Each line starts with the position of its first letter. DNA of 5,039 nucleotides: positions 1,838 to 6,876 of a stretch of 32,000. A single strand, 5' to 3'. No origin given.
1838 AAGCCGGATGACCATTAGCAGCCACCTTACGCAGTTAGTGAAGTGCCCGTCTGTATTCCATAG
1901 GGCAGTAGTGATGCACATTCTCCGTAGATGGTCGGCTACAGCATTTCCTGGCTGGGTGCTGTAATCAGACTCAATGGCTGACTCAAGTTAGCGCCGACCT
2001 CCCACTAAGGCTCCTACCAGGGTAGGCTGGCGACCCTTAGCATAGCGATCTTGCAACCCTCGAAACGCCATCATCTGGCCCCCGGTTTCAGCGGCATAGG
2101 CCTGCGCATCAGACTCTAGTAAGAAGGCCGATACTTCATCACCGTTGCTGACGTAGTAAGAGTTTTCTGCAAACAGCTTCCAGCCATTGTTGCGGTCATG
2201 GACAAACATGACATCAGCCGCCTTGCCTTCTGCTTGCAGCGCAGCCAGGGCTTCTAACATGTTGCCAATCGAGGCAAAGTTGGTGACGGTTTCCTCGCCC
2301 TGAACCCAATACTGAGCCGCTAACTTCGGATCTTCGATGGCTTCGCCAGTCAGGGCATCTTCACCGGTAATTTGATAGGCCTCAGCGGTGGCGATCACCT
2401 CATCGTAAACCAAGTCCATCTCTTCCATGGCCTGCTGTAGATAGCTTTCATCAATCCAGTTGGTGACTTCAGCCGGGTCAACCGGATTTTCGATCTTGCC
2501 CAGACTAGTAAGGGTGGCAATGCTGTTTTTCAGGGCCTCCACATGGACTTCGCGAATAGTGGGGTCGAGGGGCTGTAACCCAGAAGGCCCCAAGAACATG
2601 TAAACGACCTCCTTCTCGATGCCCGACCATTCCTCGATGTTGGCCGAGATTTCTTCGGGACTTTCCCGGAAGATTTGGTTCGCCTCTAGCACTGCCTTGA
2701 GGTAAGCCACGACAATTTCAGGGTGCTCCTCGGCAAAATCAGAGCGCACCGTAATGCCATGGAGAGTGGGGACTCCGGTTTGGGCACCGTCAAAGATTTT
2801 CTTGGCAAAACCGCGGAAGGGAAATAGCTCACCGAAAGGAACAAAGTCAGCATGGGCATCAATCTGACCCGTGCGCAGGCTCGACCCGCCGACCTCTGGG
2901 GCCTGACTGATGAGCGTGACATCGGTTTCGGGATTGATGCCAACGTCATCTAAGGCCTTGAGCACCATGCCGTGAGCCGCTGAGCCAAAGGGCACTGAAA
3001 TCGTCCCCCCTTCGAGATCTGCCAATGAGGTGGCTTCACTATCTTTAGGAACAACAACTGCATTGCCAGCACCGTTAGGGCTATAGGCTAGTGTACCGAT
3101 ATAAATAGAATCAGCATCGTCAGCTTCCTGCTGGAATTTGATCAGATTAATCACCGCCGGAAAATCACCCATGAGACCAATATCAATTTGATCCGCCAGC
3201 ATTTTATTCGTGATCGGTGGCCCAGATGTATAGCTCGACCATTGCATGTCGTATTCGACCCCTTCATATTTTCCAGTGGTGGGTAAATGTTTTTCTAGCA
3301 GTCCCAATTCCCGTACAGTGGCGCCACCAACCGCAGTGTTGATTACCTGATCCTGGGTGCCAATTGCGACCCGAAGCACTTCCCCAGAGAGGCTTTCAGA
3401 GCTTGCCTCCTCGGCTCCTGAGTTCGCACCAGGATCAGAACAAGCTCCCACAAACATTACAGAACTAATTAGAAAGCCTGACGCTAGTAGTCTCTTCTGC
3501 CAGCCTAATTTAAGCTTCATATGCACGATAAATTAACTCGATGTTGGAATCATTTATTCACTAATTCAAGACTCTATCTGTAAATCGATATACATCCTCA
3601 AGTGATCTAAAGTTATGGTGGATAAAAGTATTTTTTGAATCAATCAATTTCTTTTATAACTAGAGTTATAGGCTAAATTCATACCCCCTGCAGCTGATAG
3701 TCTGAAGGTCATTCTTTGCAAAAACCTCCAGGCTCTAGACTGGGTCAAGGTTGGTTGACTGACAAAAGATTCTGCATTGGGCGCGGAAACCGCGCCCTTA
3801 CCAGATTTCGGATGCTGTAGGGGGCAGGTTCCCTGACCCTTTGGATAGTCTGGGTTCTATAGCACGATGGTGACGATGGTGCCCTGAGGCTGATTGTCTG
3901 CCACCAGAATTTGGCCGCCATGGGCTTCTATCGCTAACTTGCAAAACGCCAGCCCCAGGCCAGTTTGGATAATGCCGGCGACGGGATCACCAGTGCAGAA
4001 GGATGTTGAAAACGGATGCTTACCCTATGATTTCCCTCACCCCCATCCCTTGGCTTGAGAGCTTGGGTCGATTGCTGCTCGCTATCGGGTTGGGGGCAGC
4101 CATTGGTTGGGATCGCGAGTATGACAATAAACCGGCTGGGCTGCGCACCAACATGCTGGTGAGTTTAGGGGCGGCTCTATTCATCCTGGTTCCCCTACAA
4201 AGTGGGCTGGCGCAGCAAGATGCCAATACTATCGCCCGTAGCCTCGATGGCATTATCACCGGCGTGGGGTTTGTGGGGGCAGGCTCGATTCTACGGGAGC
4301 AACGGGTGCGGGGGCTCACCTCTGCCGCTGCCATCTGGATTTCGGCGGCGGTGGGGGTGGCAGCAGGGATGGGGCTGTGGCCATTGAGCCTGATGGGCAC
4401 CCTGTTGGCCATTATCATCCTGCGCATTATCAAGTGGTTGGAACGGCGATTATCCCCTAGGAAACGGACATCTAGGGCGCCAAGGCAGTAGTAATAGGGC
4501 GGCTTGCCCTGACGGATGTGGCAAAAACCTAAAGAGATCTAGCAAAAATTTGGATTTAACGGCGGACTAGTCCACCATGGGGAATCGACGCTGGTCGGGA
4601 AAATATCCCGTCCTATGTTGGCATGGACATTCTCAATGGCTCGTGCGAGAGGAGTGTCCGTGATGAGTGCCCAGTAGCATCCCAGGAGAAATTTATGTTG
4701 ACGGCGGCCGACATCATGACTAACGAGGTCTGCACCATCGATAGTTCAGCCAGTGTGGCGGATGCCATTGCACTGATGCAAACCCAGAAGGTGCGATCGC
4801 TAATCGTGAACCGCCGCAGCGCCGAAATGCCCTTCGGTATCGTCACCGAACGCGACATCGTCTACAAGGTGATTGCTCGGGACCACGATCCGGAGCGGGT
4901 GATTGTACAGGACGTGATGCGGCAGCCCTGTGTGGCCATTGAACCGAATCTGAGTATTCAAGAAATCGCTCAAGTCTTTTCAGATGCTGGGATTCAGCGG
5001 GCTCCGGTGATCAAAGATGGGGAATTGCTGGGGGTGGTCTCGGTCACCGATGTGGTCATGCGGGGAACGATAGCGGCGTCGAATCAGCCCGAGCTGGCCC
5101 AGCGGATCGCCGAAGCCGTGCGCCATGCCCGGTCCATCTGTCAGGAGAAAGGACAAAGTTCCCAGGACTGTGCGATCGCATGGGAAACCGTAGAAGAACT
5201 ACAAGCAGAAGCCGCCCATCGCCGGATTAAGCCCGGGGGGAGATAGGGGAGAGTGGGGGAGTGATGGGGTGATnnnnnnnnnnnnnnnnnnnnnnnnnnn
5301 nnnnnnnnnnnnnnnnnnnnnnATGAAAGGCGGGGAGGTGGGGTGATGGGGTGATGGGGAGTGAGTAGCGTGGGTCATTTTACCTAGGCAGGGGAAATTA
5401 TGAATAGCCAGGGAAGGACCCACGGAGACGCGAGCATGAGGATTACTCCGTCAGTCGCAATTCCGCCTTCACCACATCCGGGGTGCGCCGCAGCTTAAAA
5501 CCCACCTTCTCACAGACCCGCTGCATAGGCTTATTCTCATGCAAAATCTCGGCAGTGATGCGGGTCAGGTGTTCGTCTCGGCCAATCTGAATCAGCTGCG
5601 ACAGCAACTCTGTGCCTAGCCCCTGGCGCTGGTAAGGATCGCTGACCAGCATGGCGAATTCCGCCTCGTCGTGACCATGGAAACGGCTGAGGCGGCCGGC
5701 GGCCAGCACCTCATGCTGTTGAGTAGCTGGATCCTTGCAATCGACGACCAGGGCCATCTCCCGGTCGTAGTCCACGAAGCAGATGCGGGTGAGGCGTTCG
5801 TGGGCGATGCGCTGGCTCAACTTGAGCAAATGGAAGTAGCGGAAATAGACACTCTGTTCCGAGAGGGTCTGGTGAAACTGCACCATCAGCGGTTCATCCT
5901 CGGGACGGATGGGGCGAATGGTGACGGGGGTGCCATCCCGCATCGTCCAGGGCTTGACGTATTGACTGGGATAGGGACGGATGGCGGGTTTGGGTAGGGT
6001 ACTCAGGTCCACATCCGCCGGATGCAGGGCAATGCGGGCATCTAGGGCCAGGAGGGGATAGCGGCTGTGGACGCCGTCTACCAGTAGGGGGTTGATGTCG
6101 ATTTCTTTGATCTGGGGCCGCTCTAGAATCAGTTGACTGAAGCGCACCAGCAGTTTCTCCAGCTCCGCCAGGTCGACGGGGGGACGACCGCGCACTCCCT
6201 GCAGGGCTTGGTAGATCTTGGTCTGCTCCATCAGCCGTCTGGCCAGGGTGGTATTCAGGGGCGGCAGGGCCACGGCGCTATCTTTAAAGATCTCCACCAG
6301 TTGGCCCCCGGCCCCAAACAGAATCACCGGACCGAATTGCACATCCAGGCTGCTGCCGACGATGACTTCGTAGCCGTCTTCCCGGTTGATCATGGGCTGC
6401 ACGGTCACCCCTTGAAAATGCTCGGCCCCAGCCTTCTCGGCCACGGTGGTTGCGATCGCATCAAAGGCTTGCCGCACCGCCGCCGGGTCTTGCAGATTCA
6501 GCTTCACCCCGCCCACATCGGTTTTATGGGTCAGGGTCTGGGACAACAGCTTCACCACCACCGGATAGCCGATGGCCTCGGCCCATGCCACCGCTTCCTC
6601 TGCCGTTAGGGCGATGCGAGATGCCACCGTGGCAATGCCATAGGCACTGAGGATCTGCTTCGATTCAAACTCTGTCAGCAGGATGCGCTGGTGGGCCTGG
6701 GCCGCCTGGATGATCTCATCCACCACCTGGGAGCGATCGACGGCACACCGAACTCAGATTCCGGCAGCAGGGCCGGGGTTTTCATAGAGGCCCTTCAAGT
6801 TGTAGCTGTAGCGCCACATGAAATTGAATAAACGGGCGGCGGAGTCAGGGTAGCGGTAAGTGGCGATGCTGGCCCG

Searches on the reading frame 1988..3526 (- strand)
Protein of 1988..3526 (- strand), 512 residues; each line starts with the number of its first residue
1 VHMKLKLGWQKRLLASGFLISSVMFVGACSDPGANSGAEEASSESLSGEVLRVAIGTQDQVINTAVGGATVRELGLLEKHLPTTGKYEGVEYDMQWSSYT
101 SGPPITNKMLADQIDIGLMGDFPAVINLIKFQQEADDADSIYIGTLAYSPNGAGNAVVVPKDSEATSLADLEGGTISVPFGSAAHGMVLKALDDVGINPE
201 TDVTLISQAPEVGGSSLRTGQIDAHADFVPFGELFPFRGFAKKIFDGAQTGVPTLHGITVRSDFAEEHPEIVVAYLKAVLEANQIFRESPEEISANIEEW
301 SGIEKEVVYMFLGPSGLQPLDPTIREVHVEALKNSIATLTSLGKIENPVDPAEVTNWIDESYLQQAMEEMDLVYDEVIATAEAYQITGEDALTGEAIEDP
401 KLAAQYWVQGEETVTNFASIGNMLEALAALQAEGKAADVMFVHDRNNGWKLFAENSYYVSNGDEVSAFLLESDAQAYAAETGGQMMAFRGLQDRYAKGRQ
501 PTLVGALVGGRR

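Call 8: search_protein_families(library=pfam, proteins=[window:1988-3526:-], max_evalue=0.001)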
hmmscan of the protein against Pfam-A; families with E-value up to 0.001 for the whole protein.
window:1988-3526:- (512 aa): 4 families
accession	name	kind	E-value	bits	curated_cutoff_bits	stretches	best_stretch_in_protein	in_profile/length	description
PF09084.16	NMT1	-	5.5e-10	39.9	20.5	1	155-292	75-215/216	NMT1/THI5 like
PF13379.11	NMT1_2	-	8.3e-09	36.1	24.7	1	94-291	37-242/252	NMT1-like family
PF05573.18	NosL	-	6.5e-05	23.7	24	0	400-493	21-128/131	NosL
PF12974.12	Phosphonate-bd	-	0.0002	21.2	27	1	99-203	36-137/242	ABC transporter, phosphonate, periplasmic substrate-binding protein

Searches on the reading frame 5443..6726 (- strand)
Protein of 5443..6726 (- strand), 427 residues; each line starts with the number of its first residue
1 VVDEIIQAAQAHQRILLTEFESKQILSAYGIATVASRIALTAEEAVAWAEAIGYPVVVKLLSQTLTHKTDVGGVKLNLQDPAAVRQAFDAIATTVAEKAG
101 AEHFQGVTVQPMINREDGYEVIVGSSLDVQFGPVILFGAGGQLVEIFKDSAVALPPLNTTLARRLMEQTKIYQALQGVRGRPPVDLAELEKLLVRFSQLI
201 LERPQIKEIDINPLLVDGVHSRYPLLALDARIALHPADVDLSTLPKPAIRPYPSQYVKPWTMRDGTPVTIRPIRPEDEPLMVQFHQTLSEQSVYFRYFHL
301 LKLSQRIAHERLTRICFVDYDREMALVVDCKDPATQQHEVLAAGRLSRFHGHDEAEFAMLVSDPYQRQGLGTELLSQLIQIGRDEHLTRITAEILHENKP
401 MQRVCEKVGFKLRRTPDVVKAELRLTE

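Call 8: search_protein_families(library=pfam, proteins=[window:5443-6726:-], max_evalue=0.001)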
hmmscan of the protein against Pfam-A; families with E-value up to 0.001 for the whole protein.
window:5443-6726:- (427 aa): 8 families
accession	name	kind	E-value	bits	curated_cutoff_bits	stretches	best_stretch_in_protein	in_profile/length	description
PF13549.11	ATP-grasp_5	-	9.5e-85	283.9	27.6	1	9-234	2-221/221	ATP-grasp domain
PF13302.13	Acetyltransf_3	-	1.6e-15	58.4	25.4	1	268-411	2-138/138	Acetyltransferase (GNAT) domain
PF00583.31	Acetyltransf_1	-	1.7e-11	44.8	20.7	1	310-410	17-116/116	Acetyltransferase (GNAT) family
PF13508.13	Acetyltransf_7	-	6.7e-06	26.8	27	1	337-411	11-83/84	Acetyltransferase (GNAT) domain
PF08442.15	ATP-grasp_2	-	3.2e-05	24.1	29.5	1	17-96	2-81/202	ATP-grasp domain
PF13420.13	Acetyltransf_4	-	5.8e-05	23.6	24.3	0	342-414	62-138/155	Acetyltransferase (GNAT) domain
PF13673.13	Acetyltransf_10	-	0.00036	20.9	23.6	1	359-424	57-120/128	Acetyltransferase (GNAT) domain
PF08445.16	FR47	-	0.0004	20.8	22.1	1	357-414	25-81/86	FR47-like protein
